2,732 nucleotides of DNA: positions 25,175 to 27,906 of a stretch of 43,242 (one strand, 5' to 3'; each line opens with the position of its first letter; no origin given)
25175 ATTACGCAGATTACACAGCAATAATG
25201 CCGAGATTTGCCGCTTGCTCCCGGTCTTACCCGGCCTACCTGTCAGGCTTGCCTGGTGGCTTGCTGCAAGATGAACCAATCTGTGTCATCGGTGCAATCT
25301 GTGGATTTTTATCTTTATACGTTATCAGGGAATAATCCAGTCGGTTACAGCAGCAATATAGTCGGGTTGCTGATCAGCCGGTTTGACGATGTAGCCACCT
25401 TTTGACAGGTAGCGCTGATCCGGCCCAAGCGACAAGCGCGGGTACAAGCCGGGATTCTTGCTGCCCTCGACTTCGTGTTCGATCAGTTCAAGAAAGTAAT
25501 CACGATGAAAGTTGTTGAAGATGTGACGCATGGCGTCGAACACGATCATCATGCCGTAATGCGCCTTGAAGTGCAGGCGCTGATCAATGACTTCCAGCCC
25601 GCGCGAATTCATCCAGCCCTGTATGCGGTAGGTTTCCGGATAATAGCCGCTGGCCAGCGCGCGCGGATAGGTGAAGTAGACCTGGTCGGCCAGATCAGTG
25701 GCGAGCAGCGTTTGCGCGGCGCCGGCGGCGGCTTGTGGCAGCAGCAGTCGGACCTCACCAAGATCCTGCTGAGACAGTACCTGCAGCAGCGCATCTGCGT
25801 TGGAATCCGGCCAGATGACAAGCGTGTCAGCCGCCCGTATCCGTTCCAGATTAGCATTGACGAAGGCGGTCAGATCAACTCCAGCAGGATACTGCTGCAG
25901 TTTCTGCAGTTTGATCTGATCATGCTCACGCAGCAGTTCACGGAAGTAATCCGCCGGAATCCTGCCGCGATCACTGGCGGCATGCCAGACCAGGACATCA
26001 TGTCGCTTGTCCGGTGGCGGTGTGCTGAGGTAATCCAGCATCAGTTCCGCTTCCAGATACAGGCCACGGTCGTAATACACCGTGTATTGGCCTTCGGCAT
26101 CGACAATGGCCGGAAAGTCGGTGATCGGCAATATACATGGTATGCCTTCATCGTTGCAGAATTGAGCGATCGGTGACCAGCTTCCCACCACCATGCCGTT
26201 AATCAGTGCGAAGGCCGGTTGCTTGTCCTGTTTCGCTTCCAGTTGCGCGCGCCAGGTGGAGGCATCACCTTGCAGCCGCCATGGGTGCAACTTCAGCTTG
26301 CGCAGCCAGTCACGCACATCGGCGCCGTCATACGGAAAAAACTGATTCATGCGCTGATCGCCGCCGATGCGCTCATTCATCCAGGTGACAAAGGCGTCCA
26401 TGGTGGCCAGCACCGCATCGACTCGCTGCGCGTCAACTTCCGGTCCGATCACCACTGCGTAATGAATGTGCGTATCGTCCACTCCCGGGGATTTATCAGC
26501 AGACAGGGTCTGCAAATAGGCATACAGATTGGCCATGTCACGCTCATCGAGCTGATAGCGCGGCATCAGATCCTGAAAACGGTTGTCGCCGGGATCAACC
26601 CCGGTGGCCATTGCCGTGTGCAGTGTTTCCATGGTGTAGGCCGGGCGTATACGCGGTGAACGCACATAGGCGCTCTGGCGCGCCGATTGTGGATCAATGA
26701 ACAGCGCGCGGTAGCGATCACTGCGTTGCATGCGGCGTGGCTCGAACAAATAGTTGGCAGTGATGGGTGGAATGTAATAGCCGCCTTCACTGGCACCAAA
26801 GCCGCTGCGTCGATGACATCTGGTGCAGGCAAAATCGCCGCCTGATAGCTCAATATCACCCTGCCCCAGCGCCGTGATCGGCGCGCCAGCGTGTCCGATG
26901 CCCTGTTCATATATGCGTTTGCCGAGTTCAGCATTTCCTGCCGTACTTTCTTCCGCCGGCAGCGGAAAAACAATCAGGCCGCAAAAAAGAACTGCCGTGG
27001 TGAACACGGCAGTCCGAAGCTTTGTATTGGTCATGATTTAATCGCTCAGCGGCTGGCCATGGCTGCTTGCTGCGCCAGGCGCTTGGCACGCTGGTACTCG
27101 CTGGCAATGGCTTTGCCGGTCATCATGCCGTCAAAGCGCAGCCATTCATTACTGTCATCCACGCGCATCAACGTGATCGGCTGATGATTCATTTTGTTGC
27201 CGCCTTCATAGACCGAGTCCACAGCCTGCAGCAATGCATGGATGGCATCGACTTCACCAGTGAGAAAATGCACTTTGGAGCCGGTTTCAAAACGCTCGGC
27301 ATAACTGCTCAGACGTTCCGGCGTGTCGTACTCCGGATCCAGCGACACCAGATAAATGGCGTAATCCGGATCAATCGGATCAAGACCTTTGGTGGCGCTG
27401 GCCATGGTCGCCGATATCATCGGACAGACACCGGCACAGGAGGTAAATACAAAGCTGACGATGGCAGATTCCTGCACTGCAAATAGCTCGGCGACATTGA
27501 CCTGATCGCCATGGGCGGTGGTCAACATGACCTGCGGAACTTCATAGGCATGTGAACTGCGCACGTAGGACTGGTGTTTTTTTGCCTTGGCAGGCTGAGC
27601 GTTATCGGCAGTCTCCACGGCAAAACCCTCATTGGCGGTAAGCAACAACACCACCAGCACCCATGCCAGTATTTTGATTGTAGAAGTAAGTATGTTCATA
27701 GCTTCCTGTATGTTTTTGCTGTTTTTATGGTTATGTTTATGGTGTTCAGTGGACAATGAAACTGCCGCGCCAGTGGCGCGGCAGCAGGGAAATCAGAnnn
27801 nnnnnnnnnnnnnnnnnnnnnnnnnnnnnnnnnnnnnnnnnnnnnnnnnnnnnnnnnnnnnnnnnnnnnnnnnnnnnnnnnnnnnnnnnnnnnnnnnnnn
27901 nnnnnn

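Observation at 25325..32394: Five-gene exported copper/haem cluster: MCO, Cys-less SCO, orphan 650-aa protein, SCO1, cytochrome c-PBP fusion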

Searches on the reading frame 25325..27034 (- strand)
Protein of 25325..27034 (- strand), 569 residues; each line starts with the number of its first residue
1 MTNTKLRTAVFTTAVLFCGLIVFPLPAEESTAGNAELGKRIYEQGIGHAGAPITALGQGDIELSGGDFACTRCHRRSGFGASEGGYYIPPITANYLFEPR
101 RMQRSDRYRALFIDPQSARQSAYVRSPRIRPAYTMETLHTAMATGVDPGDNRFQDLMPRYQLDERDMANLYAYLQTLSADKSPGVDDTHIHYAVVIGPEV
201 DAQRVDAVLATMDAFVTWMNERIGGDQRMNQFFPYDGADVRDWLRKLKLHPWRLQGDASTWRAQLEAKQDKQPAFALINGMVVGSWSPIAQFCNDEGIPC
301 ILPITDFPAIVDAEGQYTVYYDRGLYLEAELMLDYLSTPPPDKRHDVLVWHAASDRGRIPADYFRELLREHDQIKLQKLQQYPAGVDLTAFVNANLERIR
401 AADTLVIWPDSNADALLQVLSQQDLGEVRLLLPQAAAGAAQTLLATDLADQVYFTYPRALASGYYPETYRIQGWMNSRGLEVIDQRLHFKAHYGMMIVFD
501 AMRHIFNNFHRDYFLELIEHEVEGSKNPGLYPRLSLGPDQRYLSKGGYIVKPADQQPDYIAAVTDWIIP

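Call 4: search_protein_families(library=pfam, proteins=[window:25325-27034:-], max_evalue=0.01)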
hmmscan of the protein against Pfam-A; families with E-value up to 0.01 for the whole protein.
window:25325-27034:- (569 aa): 1 family
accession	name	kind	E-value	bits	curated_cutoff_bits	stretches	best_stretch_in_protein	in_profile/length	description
PF00034.26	Cytochrom_C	-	1.1e-05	27.1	21.3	1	69-178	11-90/90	Cytochrome c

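Call 5: search_protein_families(library=ncbifam, proteins=[window:25325-27034:-], max_evalue=0.01)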
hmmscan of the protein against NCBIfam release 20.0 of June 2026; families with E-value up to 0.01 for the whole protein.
window:25325-27034:- (569 aa): 0 families

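Call 32: find_homologous_proteins(query=window:25325-27034:-)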
Query window:25325-27034:- (569 aa): 41 proteins with E <= 0.001 among 8000 candidates.
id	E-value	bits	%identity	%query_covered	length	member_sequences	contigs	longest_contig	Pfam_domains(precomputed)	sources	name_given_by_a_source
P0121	0.0e+0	1219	92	100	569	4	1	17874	PF00034.27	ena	-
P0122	0.0e+0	1206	91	100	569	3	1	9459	PF00034.27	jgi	-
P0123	0.0e+0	1182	89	100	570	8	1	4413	PF00034.27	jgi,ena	jgi:hypothetical protein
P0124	0.0e+0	1128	84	100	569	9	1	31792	PF00034.27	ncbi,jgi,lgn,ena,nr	ncbi:MAG: hypothetical protein KKC01_02370 [Gammaproteobacteria bacterium]|nr:hypothetical protein [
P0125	1.3e-292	990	73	100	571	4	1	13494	PF00034.27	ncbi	-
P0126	7.9e-285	964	73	100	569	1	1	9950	-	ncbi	-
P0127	3.3e-151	523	44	95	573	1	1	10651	PF13458.13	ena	-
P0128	7.0e-149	515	43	96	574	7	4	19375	-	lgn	-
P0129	7.6e-142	492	41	98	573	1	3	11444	-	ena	-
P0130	5.6e-127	443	41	97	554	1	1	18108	PF00034.27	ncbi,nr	ncbi:MAG: hypothetical protein LC637_09560 [Xanthomonadaceae bacterium]|nr:hypothetical protein [Xan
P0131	9.7e-126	439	40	95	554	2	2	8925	-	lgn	-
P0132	2.1e-125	438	39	97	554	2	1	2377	-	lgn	-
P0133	5.4e-123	430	39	98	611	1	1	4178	-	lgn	-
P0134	3.3e-118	414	38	97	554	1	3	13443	-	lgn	-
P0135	1.6e-117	412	38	98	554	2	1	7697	-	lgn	-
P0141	5.6e-106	374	37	94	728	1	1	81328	PF02630.21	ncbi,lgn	ncbi:MAG TPA: SCO family protein [Thermoanaerobaculia bacterium]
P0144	3.0e-94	335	37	93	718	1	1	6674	PF02630.21,PF00578.28,PF13458.13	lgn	-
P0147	5.0e-70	255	32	93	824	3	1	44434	PF02630.21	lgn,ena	-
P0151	7.6e-67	245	33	93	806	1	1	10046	PF02630.21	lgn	-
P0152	9.7e-65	238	31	94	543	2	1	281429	-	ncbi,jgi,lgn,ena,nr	ncbi:MAG: hypothetical protein H6R15_1090 [Proteobacteria bacterium]|nr:hypothetical protein [Pseudo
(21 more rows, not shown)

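Call 43: predict_structure(alignment_id=A2)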
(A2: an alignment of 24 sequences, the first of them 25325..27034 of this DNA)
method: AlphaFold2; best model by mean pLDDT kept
length: 569 residues; sequences in the alignment: 24
mean_pLDDT: 84.8   pTM: 0.82
mean pLDDT of the five models: 84.8, 82.5, 81.2, 80.9, 79.5
residues with pLDDT >= 90: 297; 70-90: 179; 50-70: 84; < 50: 9
segments of 3 or more residues with pLDDT < 50: 23-29
pLDDT, mean of each block of 10 residues (from residue 1): 53 62 48 89 92 89 85 86 72 84 59 56 63 92 88 82 94 91 93 96 93 96 83 60 86 95 97 96 92 93 91 72 94 84 85 94 93 92 90 96 94 88 94 91 91 92 73 90 86 90 83 88 72 75 91 89 91
secondary structure, 60 per line:
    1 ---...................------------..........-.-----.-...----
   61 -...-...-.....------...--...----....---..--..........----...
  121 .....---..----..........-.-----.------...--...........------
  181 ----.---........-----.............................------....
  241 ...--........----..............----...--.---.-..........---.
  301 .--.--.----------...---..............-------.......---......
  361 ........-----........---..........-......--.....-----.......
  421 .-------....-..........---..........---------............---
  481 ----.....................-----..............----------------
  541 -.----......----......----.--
elements in order: H4-22 H35-44 E54-56 E62-64 H70-74 E81-83 E86-88 H93-96 H104-113 H118-125 H135-144 E159-161 H164-174 E189-196 H202-230 H237-243 E246-253 H258-271 E276-278 H287-296 E318-320 H324-337 E345-351 H355-368 E374-381 H385-394 H396-401 E404-408 H414-421 E429-432 H434-443 H447-451 E452-456 H466-477 H485-505 H511-524 E547-552 E560-562

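Call 47: fold_search(model_id=the predicted structure, library=pdb)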
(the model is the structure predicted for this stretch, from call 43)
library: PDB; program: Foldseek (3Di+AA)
matches with E <= 10: 1652; with E <= 0.001: 777
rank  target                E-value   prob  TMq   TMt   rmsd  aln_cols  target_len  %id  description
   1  3lkb_A                6.0e-14  1.00  0.50  0.71   4.9       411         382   14  Crystal structure of a branched chain amino acid ABC transporter from Thermus thermophilus with bound valine (released 2010-02-09)
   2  4n03                  9.6e-14  1.00  0.46  0.63   6.6       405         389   14  Fatty acid ABC transporter substrate-binding protein from Thermomonospora curvata (released 2013-10-16)
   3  3hut                  1.1e-12  1.00  0.45  0.69   5.8       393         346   13  Crystal structure of a putative branched-chain amino acid ABC transporter from Rhodospirillum rubrum (released 2009-06-30)
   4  4f8j                  2.2e-12  1.00  0.44  0.65   8.2       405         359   12  The structure of an aromatic compound transport protein from Rhodopseudomonas palustris in complex with p-coumarate (released 2012-09-26)
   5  4nv3_A                4.0e-12  1.00  0.42  0.61   6.9       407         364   12  The crystal structure of a solute-binding protein (N280D mutant) from Anabaena variabilis ATCC 29413 in complex with v (released 2013-12-11)
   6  4obb_A                5.0e-12  1.00  0.43  0.62   6.8       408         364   13  The crystal structure of a solute-binding protein from Anabaena variabilis ATCC 29413 in complex with (3S)-3-methyl-2- (released 2014-03-19)
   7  4eyg_A                6.0e-12  1.00  0.46  0.68   8.0       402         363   12  Crystal structure of solute binding protein of ABC transporter from Rhodopseudomonas palustris BisB5 in complex with v (released 2012-05-30)
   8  3td9                  8.5e-12  1.00  0.44  0.66   6.3       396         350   12  Crystal structure of a Leucine binding protein LivK (TM1135) from Thermotoga maritima MSB8 at 1.90 A resolution (released 2011-09-07)
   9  3ks9_B                8.5e-12  1.00  0.40  0.49   9.8       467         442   13  Metabotropic glutamate receptor mGluR1 complexed with LY341495 antagonist (released 2009-12-08)
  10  1z15                  9.0e-12  1.00  0.39  0.59   6.8       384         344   14  Crystal structure analysis of periplasmic Leu/Ile/Val-binding protein in superopen form (released 2005-10-04)
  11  8wch_A                9.6e-12  1.00  0.46  0.62   6.9       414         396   14  Crystal structure of SAR11_0655 bound to a co-purified ligand, L-pyroglutamate (released 2024-07-17)
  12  3tx6                  1.1e-11  1.00  0.44  0.65   8.1       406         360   12  The Structure of a putative ABC-transporter periplasmic component from Rhodopseudomonas palustris (released 2011-11-09)
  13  4eyg_B                1.3e-11  1.00  0.46  0.67   6.4       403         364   12  Crystal structure of solute binding protein of ABC transporter from Rhodopseudomonas palustris BisB5 in complex with v (released 2012-05-30)
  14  4ey3                  1.4e-11  1.00  0.46  0.67   6.5       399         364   12  Crystal structure of solute binding protein of ABC transporter in complex with p-hydroxybenzoic acid (released 2012-05-30)
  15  4q6w_A                2.0e-11  1.00  0.48  0.68   5.5       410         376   14  Crystal Structure of Periplasmic Binding Protein type 1 from Bordetella pertussis Tohama I complexed with 3-Hydroxy Be (released 2014-07-02)
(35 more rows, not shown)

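Call 55: find_encoding_contigs(protein=P0152, flank=10000, max_places=2)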
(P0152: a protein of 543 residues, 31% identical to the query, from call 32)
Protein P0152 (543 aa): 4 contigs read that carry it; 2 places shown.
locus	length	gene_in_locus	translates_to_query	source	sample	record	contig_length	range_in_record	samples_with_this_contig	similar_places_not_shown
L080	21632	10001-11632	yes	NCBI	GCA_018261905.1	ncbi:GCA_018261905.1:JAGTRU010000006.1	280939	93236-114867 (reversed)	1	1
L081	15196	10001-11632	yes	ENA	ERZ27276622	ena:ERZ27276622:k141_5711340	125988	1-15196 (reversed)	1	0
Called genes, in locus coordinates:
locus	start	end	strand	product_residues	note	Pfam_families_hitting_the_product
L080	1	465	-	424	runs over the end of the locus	PF02321:OEP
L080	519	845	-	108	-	PF11604:CusF_Ec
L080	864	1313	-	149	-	PF04214:DUF411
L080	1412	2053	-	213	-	PF00034:Cytochrom_C (weak), PF13442:Cytochrome_CBB3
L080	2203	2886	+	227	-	PF00072:Response_reg, PF00486:Trans_reg_C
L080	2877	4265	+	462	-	PF21085:CusS, PF00672:HAMP, PF26769:HAMP_PhoQ (weak), PF00512:HisKA, PF02518:HATPase_c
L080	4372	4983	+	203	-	PF13487:HD_5, PF01966:HD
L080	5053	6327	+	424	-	PF00512:HisKA (faint), PF13581:HATPase_c_2 (faint), PF02518:HATPase_c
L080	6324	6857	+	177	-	PF00072:Response_reg, PF02954:HTH_8, PF13556:HTH_30 (faint)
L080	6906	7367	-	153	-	PF04314:LpqE-like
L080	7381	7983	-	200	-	PF00578:AhpC-TSA (weak), PF02630:SCO1-SenC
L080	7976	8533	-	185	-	-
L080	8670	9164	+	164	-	PF08534:Redoxin, PF00578:AhpC-TSA, PF00085:Thioredoxin (weak), PF13098:Thioredoxin_2 (weak), PF13905:Thioredoxin_8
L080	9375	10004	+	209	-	PF00578:AhpC-TSA (weak), PF02630:SCO1-SenC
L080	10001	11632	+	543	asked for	-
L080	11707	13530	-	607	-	PF07732:Cu-oxidase_3 (faint), PF07731:Cu-oxidase_2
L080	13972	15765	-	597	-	PF02771:Acyl-CoA_dh_N, PF02770:Acyl-CoA_dh_M, PF00441:Acyl-CoA_dh_1, PF12806:Acyl-CoA_dh_C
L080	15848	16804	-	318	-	PF03060:NMO, PF01070:FMN_dh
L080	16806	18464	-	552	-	PF00501:AMP-binding, PF13193:AMP-binding_C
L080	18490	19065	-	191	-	PF16036:Chalcone_3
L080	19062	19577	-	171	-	PF14539:DUF4442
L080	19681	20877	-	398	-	PF00108:Thiolase_N, PF00109:ketoacyl-synt (weak), PF02803:Thiolase_C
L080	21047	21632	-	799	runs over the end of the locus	PF02737:3HCDH_N, PF00725:3HCDH, PF00378:ECH_1, PF16113:ECH_2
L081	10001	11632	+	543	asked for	-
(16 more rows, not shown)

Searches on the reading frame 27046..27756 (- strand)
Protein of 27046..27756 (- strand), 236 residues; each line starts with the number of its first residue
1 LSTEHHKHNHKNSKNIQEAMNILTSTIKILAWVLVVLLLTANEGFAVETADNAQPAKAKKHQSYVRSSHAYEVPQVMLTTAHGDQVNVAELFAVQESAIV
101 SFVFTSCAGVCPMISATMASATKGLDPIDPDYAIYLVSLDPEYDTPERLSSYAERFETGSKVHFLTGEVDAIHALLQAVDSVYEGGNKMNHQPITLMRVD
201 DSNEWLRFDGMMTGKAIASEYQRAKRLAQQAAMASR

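Call 4: search_protein_families(library=pfam, proteins=[window:27046-27756:-], max_evalue=0.01)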
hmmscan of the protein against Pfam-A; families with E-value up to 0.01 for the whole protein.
window:27046-27756:- (236 aa): 1 family
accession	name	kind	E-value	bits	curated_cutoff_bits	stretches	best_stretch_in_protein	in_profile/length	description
PF02630.20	SCO1-SenC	-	2.7e-17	63.4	22.8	1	78-188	6-112/134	SCO1/SenC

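Call 5: search_protein_families(library=ncbifam, proteins=[window:27046-27756:-], max_evalue=0.01)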
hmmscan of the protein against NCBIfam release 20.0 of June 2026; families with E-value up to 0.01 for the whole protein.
window:27046-27756:- (236 aa): 0 families

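Call 69: search_solved_structures(query=window:27046-27699:-, max_evalue=0.001)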
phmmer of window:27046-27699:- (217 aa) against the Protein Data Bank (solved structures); distinct sequences matched with E-value up to 0.001: 12.
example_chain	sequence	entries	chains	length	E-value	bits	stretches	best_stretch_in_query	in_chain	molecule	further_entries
1on4_A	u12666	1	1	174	5e-08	36.2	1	51-150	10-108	Sco1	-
4bpy_A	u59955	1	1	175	5.1e-08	36.1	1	51-156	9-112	SCO PROTEIN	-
1xzo_A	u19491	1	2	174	5.6e-08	36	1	52-150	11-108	Hypothetical protein ypmQ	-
4hde_A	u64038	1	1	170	1.2e-06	31.7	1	80-148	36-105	SCO1/SenC family lipoprotein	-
1wp0_A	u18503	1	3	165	1.4e-06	31.5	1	77-170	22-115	SCO1 protein homolog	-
2ggt_A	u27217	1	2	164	1.4e-06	31.4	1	77-170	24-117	SCO1 protein homolog, mitochondrial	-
2gqk_A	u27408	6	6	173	1.6e-06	31.3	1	77-170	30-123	SCO1 protein homolog, mitochondrial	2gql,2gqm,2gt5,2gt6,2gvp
2k6v_A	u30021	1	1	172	3.4e-05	26.9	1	75-164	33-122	Putative cytochrome c oxidase assembly protein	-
2hrf_A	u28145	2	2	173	3.8e-05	26.8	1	77-170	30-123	SCO1 protein homolog, mitochondrial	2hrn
6n5u_A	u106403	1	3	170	0.00041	23.4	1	69-159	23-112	Protein SCO1 homolog 1, mitochondrial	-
4wbr_D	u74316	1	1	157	0.00075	22.6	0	77-139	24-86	Blr1131 protein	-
4wbj_A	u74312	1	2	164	0.00079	22.5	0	77-139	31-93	Blr1131 protein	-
